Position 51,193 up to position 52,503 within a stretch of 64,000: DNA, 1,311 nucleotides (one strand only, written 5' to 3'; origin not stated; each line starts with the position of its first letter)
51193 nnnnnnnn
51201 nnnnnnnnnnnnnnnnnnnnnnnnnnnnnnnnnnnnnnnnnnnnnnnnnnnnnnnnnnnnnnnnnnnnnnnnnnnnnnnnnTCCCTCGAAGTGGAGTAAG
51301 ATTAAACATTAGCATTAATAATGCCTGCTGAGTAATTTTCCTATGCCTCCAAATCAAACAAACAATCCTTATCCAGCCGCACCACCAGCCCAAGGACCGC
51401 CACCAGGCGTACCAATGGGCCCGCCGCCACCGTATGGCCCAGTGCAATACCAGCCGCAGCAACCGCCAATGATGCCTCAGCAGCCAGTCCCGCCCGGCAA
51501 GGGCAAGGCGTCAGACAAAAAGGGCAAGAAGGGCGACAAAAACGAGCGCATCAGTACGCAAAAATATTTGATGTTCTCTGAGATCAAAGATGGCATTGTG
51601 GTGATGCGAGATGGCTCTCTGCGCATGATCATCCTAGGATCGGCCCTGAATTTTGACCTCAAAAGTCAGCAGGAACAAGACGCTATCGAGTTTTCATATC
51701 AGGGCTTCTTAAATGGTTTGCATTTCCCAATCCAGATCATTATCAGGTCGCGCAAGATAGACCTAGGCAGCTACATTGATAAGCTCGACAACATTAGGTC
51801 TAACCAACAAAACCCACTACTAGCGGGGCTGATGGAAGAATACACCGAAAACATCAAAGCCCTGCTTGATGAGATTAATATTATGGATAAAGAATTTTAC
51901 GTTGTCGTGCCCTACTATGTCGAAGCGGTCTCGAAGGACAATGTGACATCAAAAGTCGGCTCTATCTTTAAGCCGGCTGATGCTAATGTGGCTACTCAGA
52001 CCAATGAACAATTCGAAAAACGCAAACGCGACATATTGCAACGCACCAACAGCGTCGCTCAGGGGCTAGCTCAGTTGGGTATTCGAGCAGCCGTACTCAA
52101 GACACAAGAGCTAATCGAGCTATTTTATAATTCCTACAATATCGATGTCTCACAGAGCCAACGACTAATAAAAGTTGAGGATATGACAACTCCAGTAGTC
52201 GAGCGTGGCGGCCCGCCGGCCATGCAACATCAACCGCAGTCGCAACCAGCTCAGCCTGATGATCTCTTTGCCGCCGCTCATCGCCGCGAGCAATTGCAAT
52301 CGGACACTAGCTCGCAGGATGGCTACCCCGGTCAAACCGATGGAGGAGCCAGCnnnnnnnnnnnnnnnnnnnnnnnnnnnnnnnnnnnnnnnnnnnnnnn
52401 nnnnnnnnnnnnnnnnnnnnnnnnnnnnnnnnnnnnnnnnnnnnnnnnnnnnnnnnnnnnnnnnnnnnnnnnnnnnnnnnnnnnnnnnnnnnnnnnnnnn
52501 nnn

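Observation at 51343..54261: VirB4 ATPase split by a single in-frame TAG codon directly followed by ATG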

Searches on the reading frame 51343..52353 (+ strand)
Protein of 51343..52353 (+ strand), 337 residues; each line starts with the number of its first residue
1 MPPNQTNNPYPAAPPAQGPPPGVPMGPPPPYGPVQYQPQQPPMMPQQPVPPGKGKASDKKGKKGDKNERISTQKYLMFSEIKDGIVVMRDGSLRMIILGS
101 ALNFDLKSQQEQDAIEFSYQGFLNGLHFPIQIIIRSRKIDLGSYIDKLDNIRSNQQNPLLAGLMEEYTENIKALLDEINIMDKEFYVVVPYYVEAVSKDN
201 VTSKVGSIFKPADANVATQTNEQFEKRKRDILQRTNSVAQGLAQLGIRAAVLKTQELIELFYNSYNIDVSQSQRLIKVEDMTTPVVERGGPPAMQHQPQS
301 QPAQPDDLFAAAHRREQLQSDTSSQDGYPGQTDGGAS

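Call 4: search_protein_families(library=pfam, proteins=[window:51343-52353:+], max_evalue=0.01)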
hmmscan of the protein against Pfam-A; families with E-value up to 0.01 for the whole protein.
window:51343-52353:+ (337 aa): 0 families

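Call 5: search_protein_families(library=ncbifam, proteins=[window:51343-52353:+], max_evalue=0.01)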
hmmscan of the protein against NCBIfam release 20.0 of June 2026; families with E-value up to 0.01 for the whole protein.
window:51343-52353:+ (337 aa): 2 families
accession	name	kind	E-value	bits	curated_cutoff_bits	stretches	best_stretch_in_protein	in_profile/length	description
NF045975.1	VirB4_plasma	equivalog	1e-05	23.5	590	1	57-189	90-233/894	Mbov_0397 family ICE element conjugal transfer ATPase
NF041427.1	TrsD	subfamily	0.0018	18.1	200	0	83-198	26-151/201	TrsD/TraD family conjugative transfer protein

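Call 6: search_solved_structures(query=window:51343-52353:+, max_evalue=10, show_alignments=3)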
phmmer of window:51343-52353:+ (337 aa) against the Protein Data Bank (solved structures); distinct sequences matched with E-value up to 10: 6.
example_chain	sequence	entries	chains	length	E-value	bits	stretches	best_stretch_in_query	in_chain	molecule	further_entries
2ets_A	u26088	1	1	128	0.011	18.4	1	130-192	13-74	hypothetical protein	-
8wyu_A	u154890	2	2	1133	1.8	11.2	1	141-214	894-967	Falcilysin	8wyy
8wyx_A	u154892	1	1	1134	1.8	11.1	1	141-214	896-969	Falcilysin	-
8wxw_A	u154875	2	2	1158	1.8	11.1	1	141-214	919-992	Falcilysin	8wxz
7di7_A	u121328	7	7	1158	1.9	11.1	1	141-214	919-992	Falcilysin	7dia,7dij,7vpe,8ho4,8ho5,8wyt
3s5h_A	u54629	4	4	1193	2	11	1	141-214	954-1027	Falcilysin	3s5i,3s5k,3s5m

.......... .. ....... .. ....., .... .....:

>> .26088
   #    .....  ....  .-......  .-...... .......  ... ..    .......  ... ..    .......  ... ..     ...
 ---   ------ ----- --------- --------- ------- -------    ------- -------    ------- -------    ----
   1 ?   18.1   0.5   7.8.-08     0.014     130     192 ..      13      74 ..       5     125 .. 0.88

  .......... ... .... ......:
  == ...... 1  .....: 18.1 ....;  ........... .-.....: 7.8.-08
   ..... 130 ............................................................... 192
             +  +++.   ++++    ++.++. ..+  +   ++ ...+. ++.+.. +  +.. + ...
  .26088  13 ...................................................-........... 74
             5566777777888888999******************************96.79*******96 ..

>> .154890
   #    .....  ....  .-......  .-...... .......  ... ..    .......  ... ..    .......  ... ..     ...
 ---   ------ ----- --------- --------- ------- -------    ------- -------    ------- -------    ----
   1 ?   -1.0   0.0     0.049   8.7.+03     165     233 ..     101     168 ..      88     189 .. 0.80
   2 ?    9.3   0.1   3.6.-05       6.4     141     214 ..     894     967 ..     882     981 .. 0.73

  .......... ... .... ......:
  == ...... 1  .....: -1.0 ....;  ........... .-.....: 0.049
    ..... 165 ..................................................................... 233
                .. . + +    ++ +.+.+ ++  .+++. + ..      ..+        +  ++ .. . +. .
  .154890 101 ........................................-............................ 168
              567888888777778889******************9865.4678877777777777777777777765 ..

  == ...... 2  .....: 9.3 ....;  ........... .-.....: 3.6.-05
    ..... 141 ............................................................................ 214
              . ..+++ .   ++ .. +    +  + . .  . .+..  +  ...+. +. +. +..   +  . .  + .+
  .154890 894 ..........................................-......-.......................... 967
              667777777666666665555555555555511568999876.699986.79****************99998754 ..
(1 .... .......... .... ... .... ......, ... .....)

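Call 8: find_homologous_proteins(query=window:51343-52353:+, max_evalue=0.001)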
Query window:51343-52353:+ (337 aa): 1037 proteins with E <= 0.001 among 3903 candidates; the best 120 are listed.
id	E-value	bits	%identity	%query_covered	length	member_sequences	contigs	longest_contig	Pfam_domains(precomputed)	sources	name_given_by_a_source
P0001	2.2e-202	689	100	93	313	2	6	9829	PF26593.2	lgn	-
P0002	9.2e-163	559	81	80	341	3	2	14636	PF26593.2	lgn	-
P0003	2.1e-149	515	82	80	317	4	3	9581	PF26593.2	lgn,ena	-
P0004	5.8e-143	494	79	75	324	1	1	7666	PF26593.2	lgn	-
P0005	3.6e-140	485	71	93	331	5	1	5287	PF26593.2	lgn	-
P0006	2.6e-135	469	79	75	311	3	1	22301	PF26593.2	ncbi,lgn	-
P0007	1.0e-100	355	64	75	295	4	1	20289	PF26593.2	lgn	-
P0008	7.1e-100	353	64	75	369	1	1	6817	PF26593.2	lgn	-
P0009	1.7e-98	348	63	76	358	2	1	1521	PF26593.2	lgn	-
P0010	5.7e-98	346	63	74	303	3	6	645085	PF26593.2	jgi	jgi:hypothetical protein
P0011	7.3e-98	346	61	75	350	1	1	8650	PF26593.2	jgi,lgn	jgi:hypothetical protein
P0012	1.3e-97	345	62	79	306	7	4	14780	PF26593.2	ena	-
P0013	1.3e-97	345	57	85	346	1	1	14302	PF26593.2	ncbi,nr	ncbi:MAG: hypothetical protein Q8P54_01790 [bacterium]|nr:hypothetical protein [bacterium]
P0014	1.4e-97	345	61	76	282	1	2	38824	PF26593.2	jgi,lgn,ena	-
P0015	2.2e-97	344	64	73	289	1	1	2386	PF26593.2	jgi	jgi:hypothetical protein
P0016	2.6e-97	344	61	73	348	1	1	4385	PF26593.2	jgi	jgi:hypothetical protein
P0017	3.1e-97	344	61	76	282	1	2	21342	PF26593.2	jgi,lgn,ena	-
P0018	9.2e-97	342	62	75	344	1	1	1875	PF26593.2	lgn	-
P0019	1.0e-96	342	61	77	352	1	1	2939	PF26593.2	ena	-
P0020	1.2e-96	342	58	83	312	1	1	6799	PF26593.2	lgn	-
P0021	1.2e-96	342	57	80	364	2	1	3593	PF26593.2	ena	-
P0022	3.4e-96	341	61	75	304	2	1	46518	PF26593.2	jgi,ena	jgi:hypothetical protein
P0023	3.4e-96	341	63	74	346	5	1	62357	PF26593.2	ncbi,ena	-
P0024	3.8e-96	340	64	75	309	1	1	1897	PF26593.2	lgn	-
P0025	3.8e-96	340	64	75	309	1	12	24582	PF26593.2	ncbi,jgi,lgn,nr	ncbi:MAG: hypothetical protein QG675_82 [Patescibacteria group bacterium]|jgi:hypothetical protein|n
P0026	4.3e-96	340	60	75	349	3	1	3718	PF26593.2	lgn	-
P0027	5.2e-96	340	61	75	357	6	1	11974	PF26593.2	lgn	-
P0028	5.9e-96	340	63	75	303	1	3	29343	PF26593.2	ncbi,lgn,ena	-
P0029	6.6e-96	340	65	75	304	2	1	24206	PF26593.2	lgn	-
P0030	7.5e-96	339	64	75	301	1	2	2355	PF26593.2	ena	-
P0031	8.9e-96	339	61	77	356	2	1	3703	PF26593.2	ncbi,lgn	-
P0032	9.0e-96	339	63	75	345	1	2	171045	PF26593.2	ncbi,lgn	-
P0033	1.0e-95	339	63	74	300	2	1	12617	PF26593.2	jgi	jgi:hypothetical protein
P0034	1.1e-95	339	62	75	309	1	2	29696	PF26593.2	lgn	-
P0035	1.2e-95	339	65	73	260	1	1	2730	PF26593.2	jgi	-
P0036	1.5e-95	338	53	98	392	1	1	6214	PF26593.2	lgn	-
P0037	1.5e-95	338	60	79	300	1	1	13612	PF26593.2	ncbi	-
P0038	1.6e-95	338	61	75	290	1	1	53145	PF26593.2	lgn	-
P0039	1.6e-95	338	58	79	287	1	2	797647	PF26593.2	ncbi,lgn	ncbi:MAG: hypothetical protein U0516_00240 [Candidatus Saccharibacteria bacterium]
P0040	1.7e-95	338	58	79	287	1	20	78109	PF26593.2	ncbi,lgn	-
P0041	2.0e-95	338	58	79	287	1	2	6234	PF26593.2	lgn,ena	-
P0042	2.0e-95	338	57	79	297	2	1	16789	PF26593.2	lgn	-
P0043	2.3e-95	338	58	82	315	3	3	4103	PF26593.2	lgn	-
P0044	2.4e-95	338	58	81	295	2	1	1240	PF26593.2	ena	-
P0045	2.4e-95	338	62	77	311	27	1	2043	PF26593.2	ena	-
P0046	2.5e-95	338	61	73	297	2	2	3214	PF26593.2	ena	-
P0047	2.9e-95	337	61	75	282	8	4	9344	PF26593.2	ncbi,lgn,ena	-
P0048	3.0e-95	337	57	80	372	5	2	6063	PF26593.2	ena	-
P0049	3.1e-95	337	61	73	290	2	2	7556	PF26593.2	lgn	-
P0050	4.4e-95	337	63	74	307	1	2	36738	PF26593.2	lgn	-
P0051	6.8e-95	336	64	73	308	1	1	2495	PF26593.2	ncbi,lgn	-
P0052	8.0e-95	336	60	78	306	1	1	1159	PF26593.2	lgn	-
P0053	8.3e-95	336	59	80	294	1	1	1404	PF26593.2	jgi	jgi:hypothetical protein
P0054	8.4e-95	336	62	74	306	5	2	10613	PF26593.2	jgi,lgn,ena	-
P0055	9.7e-95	336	64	74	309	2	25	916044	PF26593.2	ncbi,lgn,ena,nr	ncbi:hypothetical protein IPM44_00020 [bacterium]|nr:MAG: hypothetical protein IPM44_00020 [bacteriu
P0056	1.2e-94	335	59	75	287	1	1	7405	PF26593.2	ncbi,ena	-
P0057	1.2e-94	335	59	82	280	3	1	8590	PF26593.2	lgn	-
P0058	1.3e-94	335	60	77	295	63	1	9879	PF26593.2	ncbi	-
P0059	1.6e-94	335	64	75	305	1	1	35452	PF26593.2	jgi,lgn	-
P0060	2.3e-94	335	58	80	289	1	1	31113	PF26593.2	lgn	-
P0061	3.0e-94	334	61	75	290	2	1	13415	PF26593.2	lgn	-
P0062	3.4e-94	334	59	75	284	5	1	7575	PF26593.2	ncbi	-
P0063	3.6e-94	334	60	74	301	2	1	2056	PF26593.2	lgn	-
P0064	3.7e-94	334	62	73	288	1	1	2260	PF26593.2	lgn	-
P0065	3.7e-94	334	58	80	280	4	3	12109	PF26593.2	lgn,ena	-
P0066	4.0e-94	334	58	82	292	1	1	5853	PF26593.2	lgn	-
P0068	6.4e-94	333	61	73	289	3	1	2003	PF26593.2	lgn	-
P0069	1.0e-93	332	57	81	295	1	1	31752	PF26593.2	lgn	-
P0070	1.0e-93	332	57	80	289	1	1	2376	PF26593.2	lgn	-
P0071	1.3e-93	332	62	76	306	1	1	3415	PF26593.2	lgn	-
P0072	1.4e-93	332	58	80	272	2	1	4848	PF26593.2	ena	-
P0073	1.4e-93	332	56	81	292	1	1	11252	PF26593.2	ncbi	-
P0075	1.5e-93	332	60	83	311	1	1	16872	PF26593.2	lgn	-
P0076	1.6e-93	332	60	75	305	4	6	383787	PF26593.2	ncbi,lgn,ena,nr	ncbi:hypothetical protein IT414_00965 [bacterium]|nr:hypothetical protein [bacterium]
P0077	2.2e-93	331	57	83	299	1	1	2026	PF26593.2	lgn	-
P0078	2.4e-93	331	59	73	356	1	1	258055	PF26593.2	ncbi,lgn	-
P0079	3.0e-93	331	63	73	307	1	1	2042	PF26593.2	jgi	jgi:hypothetical protein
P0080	7.3e-93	330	63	73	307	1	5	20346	PF26593.2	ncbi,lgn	-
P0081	7.7e-93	330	63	73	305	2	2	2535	PF26593.2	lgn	-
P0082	9.1e-93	329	58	76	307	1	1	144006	PF26593.2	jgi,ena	-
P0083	1.0e-92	329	59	78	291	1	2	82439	PF26593.2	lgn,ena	-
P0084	1.2e-92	329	63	75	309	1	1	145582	PF26593.2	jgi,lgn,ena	jgi:hypothetical protein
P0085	1.3e-92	329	57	80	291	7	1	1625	PF26593.2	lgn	-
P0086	1.3e-92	329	60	76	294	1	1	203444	PF26593.2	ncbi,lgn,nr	ncbi:hypothetical protein HYX70_03915 [Candidatus Saccharibacteria bacterium]|nr:hypothetical protei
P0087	1.3e-92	329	56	88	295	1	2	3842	PF26593.2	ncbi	-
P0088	1.7e-92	328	59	76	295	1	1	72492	PF26593.2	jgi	jgi:hypothetical protein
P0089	2.0e-92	328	57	81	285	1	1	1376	PF26593.2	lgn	-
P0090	2.0e-92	328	62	75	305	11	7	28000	PF26593.2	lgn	-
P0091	3.1e-92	328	56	80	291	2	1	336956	PF26593.2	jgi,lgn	-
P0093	7.7e-92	326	62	73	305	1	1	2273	PF26593.2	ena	-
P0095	9.3e-92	326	60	72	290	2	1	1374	PF26593.2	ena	-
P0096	9.7e-92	326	62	73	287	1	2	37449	PF26593.2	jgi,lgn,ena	-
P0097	1.2e-91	326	65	66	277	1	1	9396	PF26593.2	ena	-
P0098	2.5e-91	325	61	75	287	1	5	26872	PF26593.2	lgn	-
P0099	3.3e-91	324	64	67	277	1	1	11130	PF26593.2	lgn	-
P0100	4.0e-91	324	56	80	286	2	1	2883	PF26593.2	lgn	-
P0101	8.7e-91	323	54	82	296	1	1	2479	PF26593.2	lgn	-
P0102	1.4e-90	322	56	80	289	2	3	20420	PF26593.2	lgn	-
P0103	1.5e-90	322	65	66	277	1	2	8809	PF26593.2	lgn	-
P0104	2.9e-90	321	63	72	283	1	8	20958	PF26593.2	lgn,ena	-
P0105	2.9e-90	321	56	82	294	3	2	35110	PF26593.2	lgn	-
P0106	3.1e-90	321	61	72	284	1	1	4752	PF26593.2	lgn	-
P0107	3.1e-90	321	56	80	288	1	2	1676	PF26593.2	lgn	-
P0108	3.4e-90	321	63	70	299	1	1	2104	PF26593.2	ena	-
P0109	6.8e-90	320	56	79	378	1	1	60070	PF26593.2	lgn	-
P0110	7.5e-90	320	62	71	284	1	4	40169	PF26593.2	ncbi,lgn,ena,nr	ncbi:hypothetical protein IT415_02660 [bacterium]|nr:hypothetical protein [bacterium]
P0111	8.4e-90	320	59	77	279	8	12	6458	PF26593.2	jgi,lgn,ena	-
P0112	1.1e-89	319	58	77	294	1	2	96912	PF26593.2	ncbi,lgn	-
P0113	1.1e-89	319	59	75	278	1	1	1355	PF26593.2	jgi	jgi:hypothetical protein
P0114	1.5e-89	319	58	74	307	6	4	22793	PF26593.2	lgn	-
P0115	1.5e-89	319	65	66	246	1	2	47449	PF26593.2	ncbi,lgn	-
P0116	2.0e-89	318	59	76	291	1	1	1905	PF26593.2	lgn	-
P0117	2.0e-89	318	58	76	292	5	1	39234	PF26593.2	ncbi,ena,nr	ncbi:hypothetical protein LBMAG34_4780 [Candidatus Saccharibacteria bacterium]|nr:hypothetical prote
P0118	2.2e-89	318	64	65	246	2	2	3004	PF26593.2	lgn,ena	-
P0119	2.5e-89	318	62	72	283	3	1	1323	PF26593.2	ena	-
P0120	3.2e-89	318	59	72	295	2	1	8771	PF26593.2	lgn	-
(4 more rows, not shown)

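Call 10: find_encoding_contigs(protein=P0002, flank=4000, max_places=2)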
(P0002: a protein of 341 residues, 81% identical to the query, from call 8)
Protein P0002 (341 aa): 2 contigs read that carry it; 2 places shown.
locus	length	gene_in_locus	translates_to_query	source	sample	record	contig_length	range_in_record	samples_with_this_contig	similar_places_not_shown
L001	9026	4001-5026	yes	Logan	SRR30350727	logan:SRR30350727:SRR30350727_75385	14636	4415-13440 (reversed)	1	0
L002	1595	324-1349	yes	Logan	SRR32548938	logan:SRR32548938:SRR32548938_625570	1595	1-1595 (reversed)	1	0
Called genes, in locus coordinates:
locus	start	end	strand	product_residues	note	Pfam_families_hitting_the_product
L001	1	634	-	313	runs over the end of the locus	PF18895:T4SS_pilin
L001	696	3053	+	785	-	PF19590:TrbL_3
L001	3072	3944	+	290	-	PF12666:PrgI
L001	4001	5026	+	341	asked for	PF26593:TraC-like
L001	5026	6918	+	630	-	PF11130:TraC_F_IV (faint), PF01935:DUF87, PF12846:AAA_10 (faint), PF19044:P-loop_TraG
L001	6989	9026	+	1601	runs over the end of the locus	PF02557:VanY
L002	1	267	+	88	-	?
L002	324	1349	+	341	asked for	PF26593:TraC-like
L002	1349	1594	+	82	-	?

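Call 11: find_encoding_contigs(protein=P0010, flank=4000, max_places=2)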
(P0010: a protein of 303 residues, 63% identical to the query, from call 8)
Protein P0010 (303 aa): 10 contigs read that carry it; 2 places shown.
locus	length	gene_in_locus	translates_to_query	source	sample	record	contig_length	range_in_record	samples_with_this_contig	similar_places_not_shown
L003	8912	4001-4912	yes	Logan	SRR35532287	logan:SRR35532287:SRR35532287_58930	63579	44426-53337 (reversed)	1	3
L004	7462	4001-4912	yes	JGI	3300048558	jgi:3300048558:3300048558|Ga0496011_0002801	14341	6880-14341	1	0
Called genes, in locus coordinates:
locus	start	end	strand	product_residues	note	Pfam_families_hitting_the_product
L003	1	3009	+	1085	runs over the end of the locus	PF04610:TrbL (faint)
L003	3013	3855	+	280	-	PF12666:PrgI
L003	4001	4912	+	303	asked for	PF26593:TraC-like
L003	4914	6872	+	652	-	PF01935:DUF87, PF12846:AAA_10 (weak), PF19044:P-loop_TraG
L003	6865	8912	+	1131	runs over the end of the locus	PF02557:VanY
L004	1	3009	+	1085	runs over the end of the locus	PF04610:TrbL (faint)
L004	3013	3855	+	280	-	PF12666:PrgI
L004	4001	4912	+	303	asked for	PF26593:TraC-like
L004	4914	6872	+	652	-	PF01935:DUF87, PF12846:AAA_10 (weak), PF19044:P-loop_TraG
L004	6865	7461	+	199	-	?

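Call 12: find_encoding_contigs(protein=P0039, flank=4000, max_places=2)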
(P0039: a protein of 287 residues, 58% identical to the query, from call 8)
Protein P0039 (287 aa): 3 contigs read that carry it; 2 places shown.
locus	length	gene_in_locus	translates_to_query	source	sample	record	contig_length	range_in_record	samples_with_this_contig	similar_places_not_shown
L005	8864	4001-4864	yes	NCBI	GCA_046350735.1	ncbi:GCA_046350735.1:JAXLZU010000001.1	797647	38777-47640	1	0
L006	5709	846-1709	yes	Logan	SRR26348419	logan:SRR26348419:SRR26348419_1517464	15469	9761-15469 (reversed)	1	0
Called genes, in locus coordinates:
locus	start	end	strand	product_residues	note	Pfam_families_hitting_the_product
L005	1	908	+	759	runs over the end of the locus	PF19590:TrbL_3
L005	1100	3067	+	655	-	PF19590:TrbL_3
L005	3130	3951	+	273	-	PF12666:PrgI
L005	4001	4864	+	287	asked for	PF26593:TraC-like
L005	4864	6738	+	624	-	PF01935:DUF87 (faint), PF12846:AAA_10 (faint), PF19044:P-loop_TraG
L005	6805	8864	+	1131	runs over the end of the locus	PF01551:Peptidase_M23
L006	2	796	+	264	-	?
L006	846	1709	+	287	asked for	PF26593:TraC-like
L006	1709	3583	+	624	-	PF01935:DUF87 (faint), PF12846:AAA_10 (faint), PF19044:P-loop_TraG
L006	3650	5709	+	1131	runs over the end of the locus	PF01551:Peptidase_M23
